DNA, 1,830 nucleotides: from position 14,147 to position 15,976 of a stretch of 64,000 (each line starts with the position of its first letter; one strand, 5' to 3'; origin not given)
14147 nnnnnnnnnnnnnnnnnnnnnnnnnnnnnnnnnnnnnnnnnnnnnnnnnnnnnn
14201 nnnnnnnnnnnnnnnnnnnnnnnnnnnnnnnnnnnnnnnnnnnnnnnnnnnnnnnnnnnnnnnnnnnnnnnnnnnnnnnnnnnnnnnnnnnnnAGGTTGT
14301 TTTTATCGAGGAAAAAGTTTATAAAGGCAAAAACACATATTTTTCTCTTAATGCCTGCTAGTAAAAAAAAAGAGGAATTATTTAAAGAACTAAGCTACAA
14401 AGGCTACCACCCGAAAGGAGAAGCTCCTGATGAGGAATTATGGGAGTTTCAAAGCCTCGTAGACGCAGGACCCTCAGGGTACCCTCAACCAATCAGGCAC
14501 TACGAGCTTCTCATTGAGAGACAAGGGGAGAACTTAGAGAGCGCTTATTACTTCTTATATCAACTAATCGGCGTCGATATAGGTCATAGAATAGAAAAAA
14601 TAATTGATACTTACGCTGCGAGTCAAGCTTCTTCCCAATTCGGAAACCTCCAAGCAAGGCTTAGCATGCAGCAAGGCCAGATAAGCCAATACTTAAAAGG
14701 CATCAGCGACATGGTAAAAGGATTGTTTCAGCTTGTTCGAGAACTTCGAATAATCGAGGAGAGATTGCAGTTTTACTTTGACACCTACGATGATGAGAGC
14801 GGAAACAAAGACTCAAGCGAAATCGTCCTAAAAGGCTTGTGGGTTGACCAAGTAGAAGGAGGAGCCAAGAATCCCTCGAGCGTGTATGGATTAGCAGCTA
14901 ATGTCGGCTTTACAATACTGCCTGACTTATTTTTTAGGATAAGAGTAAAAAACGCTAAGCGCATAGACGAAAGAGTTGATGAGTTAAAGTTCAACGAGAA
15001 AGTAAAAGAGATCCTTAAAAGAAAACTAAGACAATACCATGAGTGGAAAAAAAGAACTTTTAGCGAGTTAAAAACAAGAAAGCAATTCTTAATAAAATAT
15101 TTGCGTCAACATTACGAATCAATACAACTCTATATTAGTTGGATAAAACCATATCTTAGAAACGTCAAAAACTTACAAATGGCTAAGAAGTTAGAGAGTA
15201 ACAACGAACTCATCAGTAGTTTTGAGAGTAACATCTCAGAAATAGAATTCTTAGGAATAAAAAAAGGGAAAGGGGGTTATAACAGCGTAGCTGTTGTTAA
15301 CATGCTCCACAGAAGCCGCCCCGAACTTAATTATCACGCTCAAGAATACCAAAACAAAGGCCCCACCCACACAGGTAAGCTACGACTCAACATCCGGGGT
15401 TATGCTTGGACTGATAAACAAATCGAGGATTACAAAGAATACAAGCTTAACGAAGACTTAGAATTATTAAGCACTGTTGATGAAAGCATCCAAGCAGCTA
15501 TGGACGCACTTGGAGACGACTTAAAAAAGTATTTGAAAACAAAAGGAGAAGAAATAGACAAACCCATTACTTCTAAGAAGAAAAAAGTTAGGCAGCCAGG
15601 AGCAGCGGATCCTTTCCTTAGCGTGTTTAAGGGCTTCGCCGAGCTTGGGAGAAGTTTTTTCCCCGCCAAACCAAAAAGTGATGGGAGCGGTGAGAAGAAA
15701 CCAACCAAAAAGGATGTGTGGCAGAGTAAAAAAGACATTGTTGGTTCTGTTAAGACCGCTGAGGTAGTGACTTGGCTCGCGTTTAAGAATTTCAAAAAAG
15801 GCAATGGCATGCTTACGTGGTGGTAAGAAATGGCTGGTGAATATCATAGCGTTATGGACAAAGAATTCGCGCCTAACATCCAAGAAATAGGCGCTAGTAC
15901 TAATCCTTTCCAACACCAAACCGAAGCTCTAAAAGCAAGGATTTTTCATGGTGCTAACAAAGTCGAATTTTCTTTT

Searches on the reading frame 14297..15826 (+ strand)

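Call 3: search_protein_families(library=pfam, proteins=[window:14297-15826:+], max_evalue=0.01)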
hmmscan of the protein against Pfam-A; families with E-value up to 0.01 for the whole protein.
window:14297-15826:+ (509 aa): 1 family
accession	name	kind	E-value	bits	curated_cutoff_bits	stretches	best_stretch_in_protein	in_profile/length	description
PF12686.12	DUF3800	-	0.0039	18.3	21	1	166-355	5-115/149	Protein of unknown function (DUF3800)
